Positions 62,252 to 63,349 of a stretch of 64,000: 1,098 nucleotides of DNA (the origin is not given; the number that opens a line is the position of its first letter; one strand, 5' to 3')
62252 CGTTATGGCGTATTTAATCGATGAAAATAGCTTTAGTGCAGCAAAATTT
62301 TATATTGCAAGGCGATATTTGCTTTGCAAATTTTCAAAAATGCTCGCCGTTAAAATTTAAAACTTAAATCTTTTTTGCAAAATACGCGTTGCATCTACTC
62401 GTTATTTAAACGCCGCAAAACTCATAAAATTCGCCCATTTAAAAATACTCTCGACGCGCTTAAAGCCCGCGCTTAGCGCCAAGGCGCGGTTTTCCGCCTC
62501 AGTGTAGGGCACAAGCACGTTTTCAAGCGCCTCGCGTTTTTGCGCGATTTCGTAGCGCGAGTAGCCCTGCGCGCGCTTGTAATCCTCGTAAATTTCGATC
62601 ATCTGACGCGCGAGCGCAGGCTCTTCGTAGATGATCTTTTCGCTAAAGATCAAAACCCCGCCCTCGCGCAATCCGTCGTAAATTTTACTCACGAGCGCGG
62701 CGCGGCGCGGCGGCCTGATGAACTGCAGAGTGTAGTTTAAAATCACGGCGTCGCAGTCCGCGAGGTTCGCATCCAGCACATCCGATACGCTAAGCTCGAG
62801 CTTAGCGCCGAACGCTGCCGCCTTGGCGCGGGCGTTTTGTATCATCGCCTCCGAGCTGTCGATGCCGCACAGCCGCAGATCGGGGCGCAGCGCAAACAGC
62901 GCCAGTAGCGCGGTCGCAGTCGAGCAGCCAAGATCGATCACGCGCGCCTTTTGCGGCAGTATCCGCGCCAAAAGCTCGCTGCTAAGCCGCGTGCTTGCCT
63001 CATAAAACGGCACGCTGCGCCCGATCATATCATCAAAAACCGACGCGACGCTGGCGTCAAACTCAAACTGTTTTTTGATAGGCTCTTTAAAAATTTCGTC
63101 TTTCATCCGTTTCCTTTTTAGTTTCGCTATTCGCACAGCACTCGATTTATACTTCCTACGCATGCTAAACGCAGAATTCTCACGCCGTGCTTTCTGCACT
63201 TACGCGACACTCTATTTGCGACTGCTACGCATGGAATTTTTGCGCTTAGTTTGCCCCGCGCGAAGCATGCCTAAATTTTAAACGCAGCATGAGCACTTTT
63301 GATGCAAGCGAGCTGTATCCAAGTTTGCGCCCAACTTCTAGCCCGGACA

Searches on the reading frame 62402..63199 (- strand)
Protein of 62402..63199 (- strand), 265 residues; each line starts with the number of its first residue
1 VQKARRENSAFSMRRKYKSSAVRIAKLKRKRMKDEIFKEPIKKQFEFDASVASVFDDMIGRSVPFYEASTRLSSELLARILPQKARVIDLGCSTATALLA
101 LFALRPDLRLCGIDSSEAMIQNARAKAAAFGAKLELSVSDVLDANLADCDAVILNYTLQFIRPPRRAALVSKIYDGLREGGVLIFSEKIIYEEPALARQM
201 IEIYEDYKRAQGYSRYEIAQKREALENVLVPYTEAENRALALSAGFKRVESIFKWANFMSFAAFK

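Call 76: find_encoding_contigs(protein=window:62402-63199:-, flank=10000, max_places=2)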
Protein window:62402-63199:- (265 aa): 4 contigs read that carry it; 2 places shown.
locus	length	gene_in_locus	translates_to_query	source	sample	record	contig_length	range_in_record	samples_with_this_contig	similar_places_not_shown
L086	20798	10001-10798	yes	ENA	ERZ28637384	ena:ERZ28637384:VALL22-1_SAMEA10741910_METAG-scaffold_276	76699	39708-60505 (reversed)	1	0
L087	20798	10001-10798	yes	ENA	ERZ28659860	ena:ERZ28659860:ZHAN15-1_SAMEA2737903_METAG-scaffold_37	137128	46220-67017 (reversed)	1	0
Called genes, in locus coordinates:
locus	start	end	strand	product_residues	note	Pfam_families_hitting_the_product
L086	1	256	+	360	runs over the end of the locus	PF02606:LpxK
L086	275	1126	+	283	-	PF00696:AA_kinase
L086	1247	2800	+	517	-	PF14821:Thr_synth_N, PF00291:PALP (weak)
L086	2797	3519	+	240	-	PF02348:CTP_transf_3, PF12804:NTP_transf_3 (weak)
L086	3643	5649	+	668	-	PF22745:Nlig-Ia, PF01653:DNA_ligase_aden, PF03120:OB_DNA_ligase, PF14520:HHH_5 (faint), PF12826:HHH_2, PF00533:BRCT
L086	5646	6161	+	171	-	-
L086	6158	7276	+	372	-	PF01728:FtsJ, PF13649:Methyltransf_25 (weak)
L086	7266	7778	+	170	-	PF08212:Lipocalin_2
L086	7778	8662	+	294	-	-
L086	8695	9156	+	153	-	PF01687:Flavokinase (weak)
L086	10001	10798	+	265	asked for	PF05175:MTS (weak), PF13489:Methyltransf_23 (weak), PF13847:Methyltransf_31, PF08241:Methyltransf_11, PF08242:Methyltransf_12, PF13649:Methyltransf_25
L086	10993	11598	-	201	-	-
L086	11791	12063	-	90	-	PF00312:Ribosomal_S15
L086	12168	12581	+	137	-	PF02082:Rrf2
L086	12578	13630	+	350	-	PF01368:DHH (weak)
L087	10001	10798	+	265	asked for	PF05175:MTS (weak), PF13489:Methyltransf_23 (weak), PF13847:Methyltransf_31, PF08241:Methyltransf_11, PF08242:Methyltransf_12, PF13649:Methyltransf_25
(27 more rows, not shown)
